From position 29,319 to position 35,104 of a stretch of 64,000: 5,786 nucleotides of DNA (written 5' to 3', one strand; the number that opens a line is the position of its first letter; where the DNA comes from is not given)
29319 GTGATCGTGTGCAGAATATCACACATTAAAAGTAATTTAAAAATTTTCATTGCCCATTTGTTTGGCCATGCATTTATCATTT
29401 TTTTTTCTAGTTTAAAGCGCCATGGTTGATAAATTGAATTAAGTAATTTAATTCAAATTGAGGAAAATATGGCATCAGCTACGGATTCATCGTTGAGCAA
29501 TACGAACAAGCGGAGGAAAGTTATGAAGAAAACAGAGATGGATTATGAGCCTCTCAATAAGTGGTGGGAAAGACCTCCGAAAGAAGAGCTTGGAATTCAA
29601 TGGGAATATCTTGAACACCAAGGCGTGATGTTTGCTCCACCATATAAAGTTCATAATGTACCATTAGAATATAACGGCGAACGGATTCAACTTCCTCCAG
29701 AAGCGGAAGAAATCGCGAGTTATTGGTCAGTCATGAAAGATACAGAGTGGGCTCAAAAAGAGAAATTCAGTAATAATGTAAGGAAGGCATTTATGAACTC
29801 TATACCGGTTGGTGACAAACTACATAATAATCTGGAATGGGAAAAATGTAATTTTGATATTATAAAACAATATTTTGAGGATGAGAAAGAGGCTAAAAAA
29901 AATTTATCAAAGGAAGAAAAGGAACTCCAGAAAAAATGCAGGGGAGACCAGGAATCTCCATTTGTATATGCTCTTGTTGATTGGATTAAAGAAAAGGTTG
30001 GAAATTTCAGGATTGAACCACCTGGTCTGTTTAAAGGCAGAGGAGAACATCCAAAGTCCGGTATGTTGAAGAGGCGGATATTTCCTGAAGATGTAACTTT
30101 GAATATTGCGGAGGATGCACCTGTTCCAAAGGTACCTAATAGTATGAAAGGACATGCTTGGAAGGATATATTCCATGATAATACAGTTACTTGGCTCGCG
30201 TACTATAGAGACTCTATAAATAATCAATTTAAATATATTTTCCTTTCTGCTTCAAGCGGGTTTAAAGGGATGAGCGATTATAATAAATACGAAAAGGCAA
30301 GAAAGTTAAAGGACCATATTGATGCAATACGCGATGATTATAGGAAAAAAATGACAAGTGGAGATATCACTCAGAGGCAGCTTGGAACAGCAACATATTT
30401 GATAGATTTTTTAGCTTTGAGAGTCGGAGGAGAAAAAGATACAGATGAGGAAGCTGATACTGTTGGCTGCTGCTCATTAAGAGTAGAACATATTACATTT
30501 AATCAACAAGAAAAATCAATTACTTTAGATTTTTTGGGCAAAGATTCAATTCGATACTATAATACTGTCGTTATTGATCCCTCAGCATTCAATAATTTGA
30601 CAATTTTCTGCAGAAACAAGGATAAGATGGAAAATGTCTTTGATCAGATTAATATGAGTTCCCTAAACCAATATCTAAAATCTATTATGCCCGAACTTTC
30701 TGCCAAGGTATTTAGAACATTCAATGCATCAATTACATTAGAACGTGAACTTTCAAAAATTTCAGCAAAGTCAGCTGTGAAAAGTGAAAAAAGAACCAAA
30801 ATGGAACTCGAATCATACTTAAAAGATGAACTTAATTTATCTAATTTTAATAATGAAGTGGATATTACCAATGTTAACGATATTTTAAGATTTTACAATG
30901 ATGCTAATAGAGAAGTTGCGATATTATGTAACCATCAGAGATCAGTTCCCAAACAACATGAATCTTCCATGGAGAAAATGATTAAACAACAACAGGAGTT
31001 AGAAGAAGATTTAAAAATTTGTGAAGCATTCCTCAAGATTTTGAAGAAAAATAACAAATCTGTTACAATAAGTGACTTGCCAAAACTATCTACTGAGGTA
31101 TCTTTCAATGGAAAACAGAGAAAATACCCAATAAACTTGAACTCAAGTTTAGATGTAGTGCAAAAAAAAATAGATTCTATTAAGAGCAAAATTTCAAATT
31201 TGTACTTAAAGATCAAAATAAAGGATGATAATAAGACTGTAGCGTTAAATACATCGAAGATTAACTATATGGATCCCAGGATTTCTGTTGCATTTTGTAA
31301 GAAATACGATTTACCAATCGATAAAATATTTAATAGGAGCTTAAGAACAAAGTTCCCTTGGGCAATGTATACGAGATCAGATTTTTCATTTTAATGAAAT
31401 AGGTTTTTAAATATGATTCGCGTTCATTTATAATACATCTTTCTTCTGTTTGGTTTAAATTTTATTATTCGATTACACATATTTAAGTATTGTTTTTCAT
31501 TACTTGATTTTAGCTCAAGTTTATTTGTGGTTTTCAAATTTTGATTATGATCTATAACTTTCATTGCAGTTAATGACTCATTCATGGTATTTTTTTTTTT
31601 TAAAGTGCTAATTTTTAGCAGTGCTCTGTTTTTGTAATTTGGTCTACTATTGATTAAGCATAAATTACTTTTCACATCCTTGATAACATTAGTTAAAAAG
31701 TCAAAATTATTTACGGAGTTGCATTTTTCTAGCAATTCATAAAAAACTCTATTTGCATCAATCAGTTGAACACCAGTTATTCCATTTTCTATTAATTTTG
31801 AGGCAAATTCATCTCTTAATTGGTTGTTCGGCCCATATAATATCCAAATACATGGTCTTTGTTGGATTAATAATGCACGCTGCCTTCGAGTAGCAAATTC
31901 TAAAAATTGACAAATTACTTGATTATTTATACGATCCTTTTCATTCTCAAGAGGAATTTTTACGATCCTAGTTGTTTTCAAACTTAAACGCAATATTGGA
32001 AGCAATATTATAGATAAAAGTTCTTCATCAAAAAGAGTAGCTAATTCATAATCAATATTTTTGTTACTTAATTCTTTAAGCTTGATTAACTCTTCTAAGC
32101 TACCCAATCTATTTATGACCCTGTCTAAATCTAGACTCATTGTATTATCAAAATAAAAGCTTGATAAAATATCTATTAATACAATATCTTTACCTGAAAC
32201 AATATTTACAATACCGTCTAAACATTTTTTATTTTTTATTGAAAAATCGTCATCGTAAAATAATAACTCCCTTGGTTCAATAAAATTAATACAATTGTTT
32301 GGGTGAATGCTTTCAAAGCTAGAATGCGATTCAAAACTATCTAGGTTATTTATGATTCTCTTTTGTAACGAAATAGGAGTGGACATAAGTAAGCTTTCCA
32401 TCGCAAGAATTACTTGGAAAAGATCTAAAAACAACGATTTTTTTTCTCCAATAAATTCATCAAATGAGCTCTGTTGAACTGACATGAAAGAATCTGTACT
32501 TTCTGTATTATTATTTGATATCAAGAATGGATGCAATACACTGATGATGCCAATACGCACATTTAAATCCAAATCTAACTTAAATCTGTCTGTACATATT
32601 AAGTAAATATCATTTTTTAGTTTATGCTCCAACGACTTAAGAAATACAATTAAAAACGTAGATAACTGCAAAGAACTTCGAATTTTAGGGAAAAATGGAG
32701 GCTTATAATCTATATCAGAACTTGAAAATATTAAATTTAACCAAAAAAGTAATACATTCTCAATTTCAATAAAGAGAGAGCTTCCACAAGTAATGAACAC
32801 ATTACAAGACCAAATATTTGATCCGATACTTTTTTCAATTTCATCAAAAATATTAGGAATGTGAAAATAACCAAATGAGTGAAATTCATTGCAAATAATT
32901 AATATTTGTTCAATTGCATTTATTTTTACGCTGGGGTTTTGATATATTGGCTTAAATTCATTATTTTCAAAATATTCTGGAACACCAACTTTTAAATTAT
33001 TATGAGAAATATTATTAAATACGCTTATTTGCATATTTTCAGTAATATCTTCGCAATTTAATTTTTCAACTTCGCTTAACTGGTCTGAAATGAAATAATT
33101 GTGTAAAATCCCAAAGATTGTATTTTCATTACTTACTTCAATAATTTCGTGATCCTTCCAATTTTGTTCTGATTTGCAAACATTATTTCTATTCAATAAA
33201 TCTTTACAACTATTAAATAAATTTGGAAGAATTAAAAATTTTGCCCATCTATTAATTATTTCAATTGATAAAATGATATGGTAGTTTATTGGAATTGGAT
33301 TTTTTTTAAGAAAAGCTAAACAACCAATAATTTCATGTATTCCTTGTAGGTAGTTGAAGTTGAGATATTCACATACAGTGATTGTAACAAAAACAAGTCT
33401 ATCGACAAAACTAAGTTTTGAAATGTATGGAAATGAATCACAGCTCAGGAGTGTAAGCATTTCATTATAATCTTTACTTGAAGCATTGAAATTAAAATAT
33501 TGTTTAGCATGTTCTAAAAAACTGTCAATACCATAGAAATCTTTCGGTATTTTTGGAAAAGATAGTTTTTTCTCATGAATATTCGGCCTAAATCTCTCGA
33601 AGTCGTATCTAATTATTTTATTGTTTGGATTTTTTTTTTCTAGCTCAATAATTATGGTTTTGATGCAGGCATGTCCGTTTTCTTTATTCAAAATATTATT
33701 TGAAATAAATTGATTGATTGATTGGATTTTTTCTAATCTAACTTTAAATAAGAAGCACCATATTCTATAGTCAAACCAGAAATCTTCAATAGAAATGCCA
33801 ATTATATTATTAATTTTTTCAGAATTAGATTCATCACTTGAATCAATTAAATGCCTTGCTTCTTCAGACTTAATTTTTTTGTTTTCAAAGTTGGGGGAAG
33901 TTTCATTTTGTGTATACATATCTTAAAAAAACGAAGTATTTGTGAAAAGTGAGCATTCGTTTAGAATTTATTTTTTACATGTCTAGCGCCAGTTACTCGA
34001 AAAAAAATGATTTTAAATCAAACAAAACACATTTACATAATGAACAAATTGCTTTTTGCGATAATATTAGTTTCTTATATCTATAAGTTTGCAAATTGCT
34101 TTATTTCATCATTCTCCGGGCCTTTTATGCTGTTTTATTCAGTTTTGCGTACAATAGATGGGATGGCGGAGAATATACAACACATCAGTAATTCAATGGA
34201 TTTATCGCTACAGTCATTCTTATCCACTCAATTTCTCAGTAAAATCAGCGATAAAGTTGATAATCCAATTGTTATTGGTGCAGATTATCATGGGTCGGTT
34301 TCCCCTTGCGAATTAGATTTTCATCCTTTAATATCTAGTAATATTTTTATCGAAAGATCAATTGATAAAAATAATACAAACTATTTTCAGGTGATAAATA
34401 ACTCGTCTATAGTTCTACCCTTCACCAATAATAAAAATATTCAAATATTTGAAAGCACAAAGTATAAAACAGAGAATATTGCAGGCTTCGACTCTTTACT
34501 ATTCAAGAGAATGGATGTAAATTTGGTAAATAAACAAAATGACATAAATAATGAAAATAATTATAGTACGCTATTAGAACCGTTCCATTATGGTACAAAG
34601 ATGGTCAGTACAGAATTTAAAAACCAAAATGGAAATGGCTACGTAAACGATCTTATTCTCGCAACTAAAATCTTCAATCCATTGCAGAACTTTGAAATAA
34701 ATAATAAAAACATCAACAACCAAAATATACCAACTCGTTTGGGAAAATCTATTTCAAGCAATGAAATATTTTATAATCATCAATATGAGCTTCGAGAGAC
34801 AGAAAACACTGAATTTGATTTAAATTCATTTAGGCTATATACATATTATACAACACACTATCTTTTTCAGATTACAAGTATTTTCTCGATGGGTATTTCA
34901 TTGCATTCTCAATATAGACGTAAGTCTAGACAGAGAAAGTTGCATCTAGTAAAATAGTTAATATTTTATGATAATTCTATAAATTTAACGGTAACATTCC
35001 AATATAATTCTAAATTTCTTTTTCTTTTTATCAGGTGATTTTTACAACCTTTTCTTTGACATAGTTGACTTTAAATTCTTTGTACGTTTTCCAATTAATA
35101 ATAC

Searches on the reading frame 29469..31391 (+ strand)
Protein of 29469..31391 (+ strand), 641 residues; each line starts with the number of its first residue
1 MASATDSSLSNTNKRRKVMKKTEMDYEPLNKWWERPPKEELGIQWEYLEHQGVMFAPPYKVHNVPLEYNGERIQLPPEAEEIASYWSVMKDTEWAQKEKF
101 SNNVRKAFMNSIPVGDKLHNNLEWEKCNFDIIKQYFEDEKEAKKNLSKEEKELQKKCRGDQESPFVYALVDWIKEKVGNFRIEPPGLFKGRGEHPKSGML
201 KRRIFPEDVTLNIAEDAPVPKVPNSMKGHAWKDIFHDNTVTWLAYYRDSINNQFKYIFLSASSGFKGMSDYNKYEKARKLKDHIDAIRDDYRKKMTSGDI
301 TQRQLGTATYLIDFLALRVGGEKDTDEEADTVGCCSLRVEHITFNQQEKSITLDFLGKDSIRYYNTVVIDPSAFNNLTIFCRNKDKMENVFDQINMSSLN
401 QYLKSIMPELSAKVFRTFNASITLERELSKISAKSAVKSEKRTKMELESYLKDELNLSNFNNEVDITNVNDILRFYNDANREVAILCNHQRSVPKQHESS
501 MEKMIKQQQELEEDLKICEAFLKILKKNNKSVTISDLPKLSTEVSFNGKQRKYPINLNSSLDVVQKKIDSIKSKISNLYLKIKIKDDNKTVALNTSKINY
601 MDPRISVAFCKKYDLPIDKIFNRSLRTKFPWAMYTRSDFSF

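Call 6: search_protein_families(library=pfam, proteins=[window:29469-31391:+], max_evalue=1)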
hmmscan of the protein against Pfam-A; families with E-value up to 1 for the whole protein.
window:29469-31391:+ (641 aa): 6 families
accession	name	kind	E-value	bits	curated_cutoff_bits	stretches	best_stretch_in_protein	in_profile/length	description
PF01028.25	Topoisom_I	-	4e-92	308.1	23.7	1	262-518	1-224/228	Eukaryotic DNA topoisomerase I, catalytic core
PF02919.20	Topoisom_I_N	-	3.2e-79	265.8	25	1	43-259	1-213/213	Eukaryotic DNA topoisomerase I, DNA binding fragment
PF14370.11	Topo_C_assoc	-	9.6e-31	105.9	25.1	1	572-641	1-70/70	C-terminal topoisomerase domain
PF10363.15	RTP1_C1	-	0.11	13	25.9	0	505-529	86-110/112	Required for nuclear transport of RNA pol II C-terminus 1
PF14278.11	TetR_C_8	-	0.21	12.1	26.1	0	379-425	13-59/103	Transcriptional regulator C-terminal region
PF25483.1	DUF7906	-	0.21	11.8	27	1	391-474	14-99/215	Domain of unknown function (DUF7906)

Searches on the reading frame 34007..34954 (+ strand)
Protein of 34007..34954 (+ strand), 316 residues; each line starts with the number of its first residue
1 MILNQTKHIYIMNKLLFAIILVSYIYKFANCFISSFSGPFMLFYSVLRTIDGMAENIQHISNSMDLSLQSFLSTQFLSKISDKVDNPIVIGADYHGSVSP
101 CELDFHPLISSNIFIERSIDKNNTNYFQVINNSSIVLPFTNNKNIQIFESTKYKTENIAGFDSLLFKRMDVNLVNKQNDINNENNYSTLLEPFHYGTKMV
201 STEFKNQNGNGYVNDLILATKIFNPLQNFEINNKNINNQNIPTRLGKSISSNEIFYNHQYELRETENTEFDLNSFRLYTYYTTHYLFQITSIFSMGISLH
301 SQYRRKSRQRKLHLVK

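Call 6: search_protein_families(library=pfam, proteins=[window:34007-34954:+], max_evalue=1)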
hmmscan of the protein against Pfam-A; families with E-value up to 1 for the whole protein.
window:34007-34954:+ (316 aa): 2 families
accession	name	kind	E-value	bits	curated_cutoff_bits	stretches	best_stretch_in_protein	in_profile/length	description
PF18276.7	TcA_TcB_BD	-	0.00096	18.7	25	1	141-292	26-171/287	Tc toxin complex TcA C-terminal TcB-binding domain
PF24647.1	Phage_blade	-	0.0011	19.3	27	1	91-129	15-53/60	Phage blade protein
